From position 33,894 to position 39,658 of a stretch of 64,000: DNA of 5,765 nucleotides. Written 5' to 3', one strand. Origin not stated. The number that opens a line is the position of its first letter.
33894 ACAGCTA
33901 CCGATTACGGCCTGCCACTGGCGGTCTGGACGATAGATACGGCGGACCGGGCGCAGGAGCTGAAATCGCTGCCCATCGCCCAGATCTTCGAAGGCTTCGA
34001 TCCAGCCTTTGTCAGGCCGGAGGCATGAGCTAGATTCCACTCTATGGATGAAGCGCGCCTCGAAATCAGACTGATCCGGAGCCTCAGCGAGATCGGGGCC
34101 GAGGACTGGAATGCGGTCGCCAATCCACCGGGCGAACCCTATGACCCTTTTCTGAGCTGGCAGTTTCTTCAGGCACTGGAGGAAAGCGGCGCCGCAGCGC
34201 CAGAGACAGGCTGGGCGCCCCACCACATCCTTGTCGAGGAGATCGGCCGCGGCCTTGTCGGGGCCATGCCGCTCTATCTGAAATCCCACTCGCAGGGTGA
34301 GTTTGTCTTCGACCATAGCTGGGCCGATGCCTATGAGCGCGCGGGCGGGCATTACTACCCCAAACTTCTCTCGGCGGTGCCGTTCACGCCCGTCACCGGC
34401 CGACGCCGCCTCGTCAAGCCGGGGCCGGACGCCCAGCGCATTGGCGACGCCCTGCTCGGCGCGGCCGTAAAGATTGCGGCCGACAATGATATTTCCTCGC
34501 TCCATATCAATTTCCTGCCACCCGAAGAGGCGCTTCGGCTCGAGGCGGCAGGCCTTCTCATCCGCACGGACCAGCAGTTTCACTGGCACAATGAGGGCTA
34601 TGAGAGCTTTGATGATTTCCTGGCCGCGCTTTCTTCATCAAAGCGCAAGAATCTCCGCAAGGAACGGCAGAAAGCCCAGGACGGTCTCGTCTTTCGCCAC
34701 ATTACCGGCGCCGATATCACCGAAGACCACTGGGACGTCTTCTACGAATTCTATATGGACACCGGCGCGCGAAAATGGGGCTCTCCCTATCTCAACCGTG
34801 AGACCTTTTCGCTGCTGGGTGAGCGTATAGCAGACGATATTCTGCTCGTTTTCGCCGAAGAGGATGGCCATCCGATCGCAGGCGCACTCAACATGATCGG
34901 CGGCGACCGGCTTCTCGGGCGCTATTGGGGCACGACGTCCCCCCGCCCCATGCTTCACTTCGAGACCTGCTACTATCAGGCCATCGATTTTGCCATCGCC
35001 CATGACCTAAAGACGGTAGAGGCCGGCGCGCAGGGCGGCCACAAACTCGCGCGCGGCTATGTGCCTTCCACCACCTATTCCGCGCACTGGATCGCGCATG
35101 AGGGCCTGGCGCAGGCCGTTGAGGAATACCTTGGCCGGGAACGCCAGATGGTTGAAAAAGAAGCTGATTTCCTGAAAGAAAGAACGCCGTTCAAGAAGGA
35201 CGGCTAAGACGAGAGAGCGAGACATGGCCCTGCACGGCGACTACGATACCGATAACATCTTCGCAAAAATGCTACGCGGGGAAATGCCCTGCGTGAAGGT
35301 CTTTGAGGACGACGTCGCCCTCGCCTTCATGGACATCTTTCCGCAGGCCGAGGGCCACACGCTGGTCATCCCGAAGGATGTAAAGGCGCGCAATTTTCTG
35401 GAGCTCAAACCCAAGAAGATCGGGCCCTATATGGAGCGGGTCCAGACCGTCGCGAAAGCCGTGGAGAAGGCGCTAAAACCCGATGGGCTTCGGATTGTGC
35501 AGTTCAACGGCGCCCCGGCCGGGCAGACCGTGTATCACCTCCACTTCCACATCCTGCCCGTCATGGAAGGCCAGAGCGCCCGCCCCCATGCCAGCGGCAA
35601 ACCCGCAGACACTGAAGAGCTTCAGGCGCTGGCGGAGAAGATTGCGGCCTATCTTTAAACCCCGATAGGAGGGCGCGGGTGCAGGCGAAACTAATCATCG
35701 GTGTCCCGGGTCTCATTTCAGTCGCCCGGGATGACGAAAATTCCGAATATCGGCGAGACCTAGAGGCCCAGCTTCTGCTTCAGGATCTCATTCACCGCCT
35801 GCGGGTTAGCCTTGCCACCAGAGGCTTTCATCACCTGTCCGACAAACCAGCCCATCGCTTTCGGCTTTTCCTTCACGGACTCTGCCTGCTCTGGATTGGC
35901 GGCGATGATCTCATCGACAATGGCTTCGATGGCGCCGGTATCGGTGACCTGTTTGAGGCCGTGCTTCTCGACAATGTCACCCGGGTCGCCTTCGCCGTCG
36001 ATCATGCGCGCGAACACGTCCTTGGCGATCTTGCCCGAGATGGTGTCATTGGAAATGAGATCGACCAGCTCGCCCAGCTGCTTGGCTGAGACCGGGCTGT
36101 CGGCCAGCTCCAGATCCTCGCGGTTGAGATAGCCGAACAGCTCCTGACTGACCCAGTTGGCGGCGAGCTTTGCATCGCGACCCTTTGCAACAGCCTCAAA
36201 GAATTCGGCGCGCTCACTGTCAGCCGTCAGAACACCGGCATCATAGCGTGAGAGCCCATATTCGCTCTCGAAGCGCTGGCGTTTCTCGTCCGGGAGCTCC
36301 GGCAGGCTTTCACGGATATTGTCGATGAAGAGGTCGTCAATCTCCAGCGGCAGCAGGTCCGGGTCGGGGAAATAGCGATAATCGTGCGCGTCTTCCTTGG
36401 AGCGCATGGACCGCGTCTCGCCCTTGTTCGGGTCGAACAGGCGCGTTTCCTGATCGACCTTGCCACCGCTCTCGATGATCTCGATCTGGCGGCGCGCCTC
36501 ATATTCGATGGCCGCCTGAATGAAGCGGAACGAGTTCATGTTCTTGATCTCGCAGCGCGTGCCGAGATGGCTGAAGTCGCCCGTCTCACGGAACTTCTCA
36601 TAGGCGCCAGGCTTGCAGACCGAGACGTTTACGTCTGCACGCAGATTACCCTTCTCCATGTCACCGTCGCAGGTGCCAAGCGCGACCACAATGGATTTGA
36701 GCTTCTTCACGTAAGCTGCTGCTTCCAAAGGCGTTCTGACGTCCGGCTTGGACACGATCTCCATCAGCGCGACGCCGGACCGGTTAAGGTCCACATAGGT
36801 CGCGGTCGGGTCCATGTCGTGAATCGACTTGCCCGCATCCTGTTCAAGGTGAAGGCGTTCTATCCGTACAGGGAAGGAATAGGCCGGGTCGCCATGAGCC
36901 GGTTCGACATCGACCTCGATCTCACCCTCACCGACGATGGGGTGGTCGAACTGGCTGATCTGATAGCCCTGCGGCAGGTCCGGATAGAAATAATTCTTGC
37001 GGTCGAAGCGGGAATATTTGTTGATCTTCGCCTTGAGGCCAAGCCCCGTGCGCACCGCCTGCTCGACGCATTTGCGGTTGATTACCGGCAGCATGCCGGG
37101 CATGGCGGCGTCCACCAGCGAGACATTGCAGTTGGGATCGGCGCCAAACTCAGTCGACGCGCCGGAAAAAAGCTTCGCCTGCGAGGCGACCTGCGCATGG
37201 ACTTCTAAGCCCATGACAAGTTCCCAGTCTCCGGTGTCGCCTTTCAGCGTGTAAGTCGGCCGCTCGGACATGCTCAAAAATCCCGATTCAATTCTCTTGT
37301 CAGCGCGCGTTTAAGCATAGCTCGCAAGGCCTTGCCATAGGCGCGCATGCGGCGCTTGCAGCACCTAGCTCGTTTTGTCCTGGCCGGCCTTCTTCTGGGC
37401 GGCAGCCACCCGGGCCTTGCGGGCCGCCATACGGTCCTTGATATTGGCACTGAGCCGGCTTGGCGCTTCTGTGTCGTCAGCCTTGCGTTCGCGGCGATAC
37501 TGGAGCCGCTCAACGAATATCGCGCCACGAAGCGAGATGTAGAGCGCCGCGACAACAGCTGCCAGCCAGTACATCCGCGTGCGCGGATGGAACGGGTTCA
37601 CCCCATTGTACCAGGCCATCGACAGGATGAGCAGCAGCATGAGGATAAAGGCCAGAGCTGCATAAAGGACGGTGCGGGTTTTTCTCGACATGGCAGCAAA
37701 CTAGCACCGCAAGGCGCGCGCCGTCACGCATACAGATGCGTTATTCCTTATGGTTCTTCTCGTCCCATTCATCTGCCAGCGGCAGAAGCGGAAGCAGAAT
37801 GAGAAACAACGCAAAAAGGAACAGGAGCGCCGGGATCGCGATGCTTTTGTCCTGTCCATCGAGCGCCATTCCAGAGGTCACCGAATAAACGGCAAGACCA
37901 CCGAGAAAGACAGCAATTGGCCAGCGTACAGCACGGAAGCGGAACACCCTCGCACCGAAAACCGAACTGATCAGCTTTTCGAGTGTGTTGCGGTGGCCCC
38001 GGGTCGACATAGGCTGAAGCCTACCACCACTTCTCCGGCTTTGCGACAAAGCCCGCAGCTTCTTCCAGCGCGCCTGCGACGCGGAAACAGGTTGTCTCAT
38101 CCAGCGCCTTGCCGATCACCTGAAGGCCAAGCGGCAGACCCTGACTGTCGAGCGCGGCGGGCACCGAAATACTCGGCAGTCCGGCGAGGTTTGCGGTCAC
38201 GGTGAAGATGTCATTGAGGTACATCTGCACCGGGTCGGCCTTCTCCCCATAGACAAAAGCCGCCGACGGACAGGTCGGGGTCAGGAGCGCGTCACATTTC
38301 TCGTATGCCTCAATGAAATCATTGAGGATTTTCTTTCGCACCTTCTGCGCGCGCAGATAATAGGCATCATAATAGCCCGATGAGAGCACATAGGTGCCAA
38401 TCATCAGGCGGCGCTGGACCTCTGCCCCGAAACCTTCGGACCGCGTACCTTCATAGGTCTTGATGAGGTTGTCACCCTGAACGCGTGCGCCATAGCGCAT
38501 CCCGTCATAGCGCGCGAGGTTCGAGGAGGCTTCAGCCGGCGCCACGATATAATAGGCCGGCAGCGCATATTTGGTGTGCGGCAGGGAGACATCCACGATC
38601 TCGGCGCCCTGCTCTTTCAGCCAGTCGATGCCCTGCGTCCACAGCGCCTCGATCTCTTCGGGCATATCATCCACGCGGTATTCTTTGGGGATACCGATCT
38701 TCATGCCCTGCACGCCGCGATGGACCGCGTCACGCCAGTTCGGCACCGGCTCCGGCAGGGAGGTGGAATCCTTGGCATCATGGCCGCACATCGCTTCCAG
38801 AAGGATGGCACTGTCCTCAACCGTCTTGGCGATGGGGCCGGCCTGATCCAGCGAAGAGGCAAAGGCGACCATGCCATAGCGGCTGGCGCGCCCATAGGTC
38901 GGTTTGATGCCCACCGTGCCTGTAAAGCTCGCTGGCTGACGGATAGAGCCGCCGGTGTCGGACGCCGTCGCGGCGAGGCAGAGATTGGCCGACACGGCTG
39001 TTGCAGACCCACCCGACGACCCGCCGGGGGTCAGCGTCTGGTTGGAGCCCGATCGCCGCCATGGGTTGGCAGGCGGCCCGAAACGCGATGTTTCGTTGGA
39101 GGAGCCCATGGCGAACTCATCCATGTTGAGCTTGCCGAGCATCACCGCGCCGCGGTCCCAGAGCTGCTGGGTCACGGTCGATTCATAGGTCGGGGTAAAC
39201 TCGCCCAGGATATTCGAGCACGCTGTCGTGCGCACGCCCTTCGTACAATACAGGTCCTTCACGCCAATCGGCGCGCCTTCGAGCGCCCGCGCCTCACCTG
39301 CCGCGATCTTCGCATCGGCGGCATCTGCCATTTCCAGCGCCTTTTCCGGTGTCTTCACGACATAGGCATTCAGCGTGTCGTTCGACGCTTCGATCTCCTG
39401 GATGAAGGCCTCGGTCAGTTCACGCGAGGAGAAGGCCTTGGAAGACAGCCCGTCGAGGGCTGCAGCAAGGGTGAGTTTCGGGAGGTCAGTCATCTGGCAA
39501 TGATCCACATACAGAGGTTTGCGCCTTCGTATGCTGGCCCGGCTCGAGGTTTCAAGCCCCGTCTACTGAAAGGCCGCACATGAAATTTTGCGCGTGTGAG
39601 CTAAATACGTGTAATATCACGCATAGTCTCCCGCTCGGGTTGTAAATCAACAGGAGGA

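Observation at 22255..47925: A 25.6-kb block is a circular permutation of the dprA-topA cluster, inserted between lptG and lptD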

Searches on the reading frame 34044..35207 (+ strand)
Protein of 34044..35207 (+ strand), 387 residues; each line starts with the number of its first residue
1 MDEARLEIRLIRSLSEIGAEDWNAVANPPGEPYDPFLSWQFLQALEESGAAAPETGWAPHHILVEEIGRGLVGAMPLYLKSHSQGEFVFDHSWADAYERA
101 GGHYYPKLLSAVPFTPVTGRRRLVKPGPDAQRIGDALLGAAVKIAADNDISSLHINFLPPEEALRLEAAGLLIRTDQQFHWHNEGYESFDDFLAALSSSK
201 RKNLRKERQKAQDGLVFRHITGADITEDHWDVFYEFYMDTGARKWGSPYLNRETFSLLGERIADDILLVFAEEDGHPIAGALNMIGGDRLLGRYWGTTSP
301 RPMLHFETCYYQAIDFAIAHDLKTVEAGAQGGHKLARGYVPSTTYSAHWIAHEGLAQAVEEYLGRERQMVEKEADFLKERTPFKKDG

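Call 5: search_protein_families(library=ncbifam, proteins=[window:34044-35207:+], max_evalue=0.00001)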
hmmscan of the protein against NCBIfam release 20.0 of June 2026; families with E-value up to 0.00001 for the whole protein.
window:34044-35207:+ (387 aa): 1 family
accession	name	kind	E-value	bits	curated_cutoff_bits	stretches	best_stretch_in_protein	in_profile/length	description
TIGR03019.1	pepcterm_femAB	equivalog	4.3e-06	26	260.35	1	175-325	115-256/330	FemAB family XrtA/PEP-CTERM system-associated protein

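Call 39: find_related_loci(query=A3, collection=metagenome_contigs, flank=10000)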
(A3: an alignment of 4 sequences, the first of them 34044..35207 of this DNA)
Query A3 (387 aa) in metagenome_contigs; peptide patterns used: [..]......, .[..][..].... (x = any residue, [..] = any of these).
600 stretches matched a pattern (row limit reached: there are more); 508 encode a relative of the query (tblastn E <= 1e-3); the best 80 are kept; 80 distinct loci.
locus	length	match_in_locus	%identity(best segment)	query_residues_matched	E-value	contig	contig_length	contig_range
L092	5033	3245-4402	72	1-386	0e+0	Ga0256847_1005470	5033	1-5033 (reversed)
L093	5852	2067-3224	69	1-386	0e+0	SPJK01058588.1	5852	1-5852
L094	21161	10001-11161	69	1-387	0e+0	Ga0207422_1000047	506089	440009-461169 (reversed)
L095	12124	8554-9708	66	1-385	1e-175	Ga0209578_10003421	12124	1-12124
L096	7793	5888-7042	66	1-385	5e-174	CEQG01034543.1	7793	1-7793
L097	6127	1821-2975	66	1-385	3e-175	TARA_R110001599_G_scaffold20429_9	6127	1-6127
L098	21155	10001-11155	66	1-385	2e-173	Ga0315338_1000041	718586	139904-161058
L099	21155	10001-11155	66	1-385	1e-172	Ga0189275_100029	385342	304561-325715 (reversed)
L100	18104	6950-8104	67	1-385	8e-171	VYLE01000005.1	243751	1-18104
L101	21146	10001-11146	66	7-387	1e-167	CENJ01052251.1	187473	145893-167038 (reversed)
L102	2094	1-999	72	54-386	2e-178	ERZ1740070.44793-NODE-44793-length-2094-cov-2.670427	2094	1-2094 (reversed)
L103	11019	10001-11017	67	1-339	5e-156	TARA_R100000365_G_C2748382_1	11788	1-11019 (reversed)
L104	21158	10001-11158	60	2-386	1e-155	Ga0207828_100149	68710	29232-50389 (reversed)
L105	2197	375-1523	62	5-386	6e-167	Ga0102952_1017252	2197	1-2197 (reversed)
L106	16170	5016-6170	62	4-387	8e-153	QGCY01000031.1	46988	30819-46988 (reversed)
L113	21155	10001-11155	66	1-385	2e-176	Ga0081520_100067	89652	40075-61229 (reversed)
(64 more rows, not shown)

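Call 72: search_protein_families(library=pfam, proteins=[L113:1866-4115:-, L113:4268-5731:-, L113:5631-6740:-, L113:6737-7741:-, L113:7756-8985:+, L113:8703-9488:+, L113:11631-12569:-, L113:12764-13966:-, L113:14516-15700:-, L113:15767-20788:+], max_evalue=0.00001)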
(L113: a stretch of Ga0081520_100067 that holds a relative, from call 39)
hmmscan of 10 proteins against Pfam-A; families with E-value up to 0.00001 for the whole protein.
L113:1866-4115:- (749 aa): 6 families
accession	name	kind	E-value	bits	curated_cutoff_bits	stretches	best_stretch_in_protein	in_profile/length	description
PF19312.4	NtrY_N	-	5.8e-23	82.1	23.2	1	20-292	7-282/291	NtrY N-terminal region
PF02518.31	HATPase_c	-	1.5e-22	80.5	26.4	1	603-716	1-109/111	Histidine kinase-, DNA gyrase B-, and HSP90-like ATPase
PF00672.30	HAMP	-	2.1e-14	54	25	1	314-364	3-52/53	HAMP domain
PF00512.31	HisKA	-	1.9e-12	47.5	26.9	1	493-560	2-63/66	His Kinase A (phospho-acceptor) domain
PF13188.13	PAS_8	-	4.1e-07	30.1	21.8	1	383-437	2-54/65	PAS domain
PF02743.24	dCache_1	-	9.3e-07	29.1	45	1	123-218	5-97/240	Cache domain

L113:4268-5731:- (487 aa): 5 families
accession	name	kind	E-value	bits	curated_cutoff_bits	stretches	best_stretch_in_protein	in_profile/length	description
PF00072.30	Response_reg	-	7.6e-24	84.5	30.2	1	37-146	1-110/111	Response regulator receiver domain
PF25601.1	AAA_lid_14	-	4.3e-19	68.6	27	1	326-405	1-81/87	AAA+ ATPase lid domain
PF14532.12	Sigma54_activ_2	-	2.5e-15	57.4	25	1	176-325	2-138/138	Sigma-54 interaction domain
PF00158.32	Sigma54_activat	-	1.7e-14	54.3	20.2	1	175-229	2-56/168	Sigma-54 interaction domain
PF02954.25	HTH_8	-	3.5e-10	39.9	22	1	446-483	4-41/42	Bacterial regulatory protein, Fis family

L113:5631-6740:- (369 aa): 2 families
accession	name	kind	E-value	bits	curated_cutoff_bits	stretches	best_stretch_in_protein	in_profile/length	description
PF02518.31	HATPase_c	-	2.3e-25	89.6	26.4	1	244-359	2-110/111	Histidine kinase-, DNA gyrase B-, and HSP90-like ATPase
PF00512.31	HisKA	-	2.1e-13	50.6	26.9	1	138-201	2-65/66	His Kinase A (phospho-acceptor) domain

L113:6737-7741:- (334 aa): 1 family
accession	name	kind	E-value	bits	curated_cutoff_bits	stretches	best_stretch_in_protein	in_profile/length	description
PF01207.24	Dus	-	4e-76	256.6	20.4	1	17-292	2-278/311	Dihydrouridine synthase (Dus)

L113:7756-8985:+ (409 aa): 3 families
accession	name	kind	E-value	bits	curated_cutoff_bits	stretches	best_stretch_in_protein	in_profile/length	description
PF02542.21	YgbB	-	2.9e-63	213.3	26.7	1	250-403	1-154/155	YgbB family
PF01128.25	IspD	-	1.3e-50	172.6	27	1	35-240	3-216/221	2-C-methyl-D-erythritol 4-phosphate cytidylyltransferase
PF12804.13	NTP_transf_3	-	1.7e-13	51.5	27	1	35-152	1-115/160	MobA-like NTP transferase domain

L113:8703-9488:+ (261 aa): 1 family
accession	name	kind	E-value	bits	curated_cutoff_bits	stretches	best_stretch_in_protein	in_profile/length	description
PF02464.23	CinA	-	4.9e-52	176.1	23.5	1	106-256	6-154/155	Competence-damaged protein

L113:11631-12569:- (312 aa): 2 families
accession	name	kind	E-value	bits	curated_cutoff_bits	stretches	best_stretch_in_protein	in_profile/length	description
PF01548.23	DEDD_Tnp_IS110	-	3.4e-20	72.8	29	1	6-146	1-147/155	Transposase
PF02371.22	Transposase_20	-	8.6e-15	55.3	21.3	1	190-273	2-87/87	Transposase IS116/IS110/IS902 family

L113:12764-13966:- (400 aa): 1 family
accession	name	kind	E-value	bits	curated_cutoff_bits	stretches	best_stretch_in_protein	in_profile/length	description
PF01145.31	Band_7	-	2.3e-33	116.2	23.6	1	174-346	2-175/176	SPFH domain / Band 7 family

L113:14516-15700:- (394 aa): 7 families
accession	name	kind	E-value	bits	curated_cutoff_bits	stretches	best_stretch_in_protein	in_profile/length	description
PF03486.20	HI0933_like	-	4.5e-89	298.5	50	1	5-392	2-243/244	HI0933-like protein Rossmann domain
PF22780.1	HI0933_like_1st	-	1.1e-39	136.3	27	1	188-339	1-165/165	HI0933-like protein barrel and H2TH domain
PF01266.30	DAO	-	5.4e-11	43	27.9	1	5-39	1-35/353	FAD dependent oxidoreductase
PF00890.30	FAD_binding_2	-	4.1e-10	39.8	20.4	1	5-52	1-48/414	FAD binding domain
PF13738.12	Pyr_redox_3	-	2.2e-09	37.5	30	0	126-167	99-140/305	Pyridine nucleotide-disulphide oxidoreductase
PF13450.12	NAD_binding_8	-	4.8e-08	33.6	21.9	1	8-68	1-60/68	NAD(P)-binding Rossmann-like domain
PF07992.20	Pyr_redox_2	-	2.6e-06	27.5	26.1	1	4-163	1-111/291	Pyridine nucleotide-disulphide oxidoreductase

L113:15767-20788:+ (1673 aa): 9 families
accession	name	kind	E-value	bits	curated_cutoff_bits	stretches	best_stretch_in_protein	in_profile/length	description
PF17972.7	bMG5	-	6e-24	85.3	26.5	1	531-658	2-127/127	Bacterial Alpha-2-macroglobulin MG5 domain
PF17973.7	bMG10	-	1.3e-23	84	26.2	1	1525-1657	2-131/131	Bacterial Alpha-2-macroglobulin MG10 domain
PF17962.7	bMG6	-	2.3e-22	79.7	23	1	664-774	1-112/112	Bacterial macroglobulin domain 6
PF11974.14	bMG3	-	2.5e-22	79.2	34.9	1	322-422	1-101/103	Bacterial alpha-2-macroglobulin MG3 domain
PF07703.20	A2M_BRD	-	6.3e-20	72.4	22.7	1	791-931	4-140/140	Alpha-2-macroglobulin bait region domain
PF01835.25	MG2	-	9.4e-20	71.2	32.8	1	429-524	1-96/96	MG2 domain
PF21142.3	A2M_bMG2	-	1.6e-11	44.6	25.5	1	193-297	1-101/119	Bacterial alpha-2 macroglobulin MG2 domain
PF07678.20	TED_complement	-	1.3e-06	28.2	22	1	1193-1292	20-118/312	A-macroglobulin TED domain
PF00207.28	A2M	-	1.7e-06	28.2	21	1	994-1071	4-83/92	Alpha-2-macroglobulin family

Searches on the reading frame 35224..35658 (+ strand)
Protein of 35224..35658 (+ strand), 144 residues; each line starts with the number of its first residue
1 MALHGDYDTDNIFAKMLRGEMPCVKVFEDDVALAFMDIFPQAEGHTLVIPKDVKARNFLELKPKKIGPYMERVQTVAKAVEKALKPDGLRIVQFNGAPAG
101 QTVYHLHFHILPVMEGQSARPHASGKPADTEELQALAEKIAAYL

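Call 5: search_protein_families(library=ncbifam, proteins=[window:35224-35658:+], max_evalue=0.00001)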
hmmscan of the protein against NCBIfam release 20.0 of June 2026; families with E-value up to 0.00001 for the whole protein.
window:35224-35658:+ (144 aa): 3 families
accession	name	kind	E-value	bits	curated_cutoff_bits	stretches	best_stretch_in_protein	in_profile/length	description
NF045834.1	M_plasma_HinT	exception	7.1e-22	78.2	130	1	12-113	1-101/102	histidine triad protein HinT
NF007965.0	PRK10687.1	equivalog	3.2e-14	53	206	1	10-112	4-106/119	purine nucleoside phosphoramidase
NF052622.1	ATPAdlTfActino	equivalog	3e-08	33.4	290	1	30-118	59-147/176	ATP adenylyltransferase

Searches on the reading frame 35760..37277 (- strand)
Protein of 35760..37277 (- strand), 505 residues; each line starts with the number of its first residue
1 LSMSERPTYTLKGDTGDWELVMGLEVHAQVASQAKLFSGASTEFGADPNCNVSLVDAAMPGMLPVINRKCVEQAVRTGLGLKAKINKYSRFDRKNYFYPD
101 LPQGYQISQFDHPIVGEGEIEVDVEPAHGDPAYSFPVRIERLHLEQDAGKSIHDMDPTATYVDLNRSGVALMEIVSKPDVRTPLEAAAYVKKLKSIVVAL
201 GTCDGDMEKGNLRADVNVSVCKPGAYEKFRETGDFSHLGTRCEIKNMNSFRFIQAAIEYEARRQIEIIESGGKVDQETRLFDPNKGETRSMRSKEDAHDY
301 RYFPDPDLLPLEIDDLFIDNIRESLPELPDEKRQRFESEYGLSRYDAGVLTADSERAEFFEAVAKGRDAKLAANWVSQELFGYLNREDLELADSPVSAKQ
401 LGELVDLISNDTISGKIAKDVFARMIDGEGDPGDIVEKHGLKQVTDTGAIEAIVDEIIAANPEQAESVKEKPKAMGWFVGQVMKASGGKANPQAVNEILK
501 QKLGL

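Call 5: search_protein_families(library=ncbifam, proteins=[window:35760-37277:-], max_evalue=0.00001)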
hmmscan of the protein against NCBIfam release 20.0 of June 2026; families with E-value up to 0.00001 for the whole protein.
window:35760-37277:- (505 aa): 9 families
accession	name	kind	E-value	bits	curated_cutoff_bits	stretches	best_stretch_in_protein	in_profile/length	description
NF004015.0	PRK05477.1-5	equivalog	4.6e-256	850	628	1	6-504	3-487/488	Asp-tRNA(Asn)/Glu-tRNA(Gln) amidotransferase subunit GatB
NF004014.0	PRK05477.1-4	equivalog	3.7e-205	682.1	414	1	17-503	2-474/475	Asp-tRNA(Asn)/Glu-tRNA(Gln) amidotransferase subunit GatB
NF004012.0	PRK05477.1-2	equivalog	5.9e-183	609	338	1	17-504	3-479/481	Asp-tRNA(Asn)/Glu-tRNA(Gln) amidotransferase subunit GatB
TIGR00133.1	gatB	equivalog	8.4e-160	532.4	314.8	1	17-503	3-480/481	Asp-tRNA(Asn)/Glu-tRNA(Gln) amidotransferase subunit GatB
NF004011.1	PRK05477.1-1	equivalog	7.8e-159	529.4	680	1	18-503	3-473/475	Asp-tRNA(Asn)/Glu-tRNA(Gln) amidotransferase subunit GatB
NF004013.0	PRK05477.1-3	equivalog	2.1e-142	475.2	653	1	17-504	16-500/501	Asp-tRNA(Asn)/Glu-tRNA(Gln) amidotransferase subunit GatB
NF003107.0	PRK04028.1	equivalog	3.4e-46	157.9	456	2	273-503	402-624/630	Glu-tRNA(Gln) amidotransferase subunit GatE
NF011291.0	PRK14703.1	equivalog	4.4e-37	127.7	681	1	329-504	593-768/769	glutamine--tRNA ligase/YqeY domain fusion protein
TIGR00134.1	gatE_arch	equivalog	6e-35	120.6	319.55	2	275-503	398-618/622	Glu-tRNA(Gln) amidotransferase subunit GatE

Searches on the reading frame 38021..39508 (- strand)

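Call 5: search_protein_families(library=ncbifam, proteins=[window:38021-39508:-], max_evalue=0.00001)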
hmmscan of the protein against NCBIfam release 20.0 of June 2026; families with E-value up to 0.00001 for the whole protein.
window:38021-39508:- (495 aa): 26 families (the best 25 are shown)
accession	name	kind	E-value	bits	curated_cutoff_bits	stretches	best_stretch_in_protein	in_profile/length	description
TIGR00132.1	gatA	equivalog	1.2e-169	565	481.1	1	22-484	6-463/466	Asp-tRNA(Asn)/Glu-tRNA(Gln) amidotransferase subunit GatA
NF005688.0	PRK07488.1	equivalog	3.8e-81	273.4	532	1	5-491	4-472/474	indoleacetamide hydrolase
NF004815.0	PRK06169.1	equivalog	3.5e-80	269.8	506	2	5-310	3-304/471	amidase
NF005517.0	PRK07139.1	equivalog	2.1e-79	267.3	546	1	75-482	36-430/439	amidase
NF006631.0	PRK09201.1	equivalog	2.4e-78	263.9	461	1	14-488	9-457/466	AtzE family amidohydrolase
NF005565.0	PRK07235.1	subfamily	1.2e-77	261.7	545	1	25-486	37-502/506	amidase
TIGR02715.1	amido_AtzE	subfamily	3e-74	250.6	425.75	1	19-488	7-450/452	AtzE family amidohydrolase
NF004816.0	PRK06170.1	equivalog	8e-65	219.4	503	1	12-492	12-489/493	amidase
NF006006.0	PRK08137.1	equivalog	6.1e-64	216.7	534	1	17-491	42-517/529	amidase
NF004717.0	PRK06061.1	equivalog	8.8e-63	212.6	498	2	10-289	15-286/483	amidase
NF005450.0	PRK07042.1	equivalog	1.7e-61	208.1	458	2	6-311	1-298/464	amidase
NF005686.0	PRK07486.1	subfamily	6.4e-61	206.5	465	2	11-317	13-318/486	amidase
NF005687.0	PRK07487.1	subfamily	5.2e-59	200.3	428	1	9-490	5-461/468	amidase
NF006043.0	PRK08186.1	subfamily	8.5e-59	199.5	487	2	11-309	6-293/600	allophanate hydrolase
NF005460.0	PRK07056.1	subfamily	8.9e-59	199.6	447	1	13-313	9-298/457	amidase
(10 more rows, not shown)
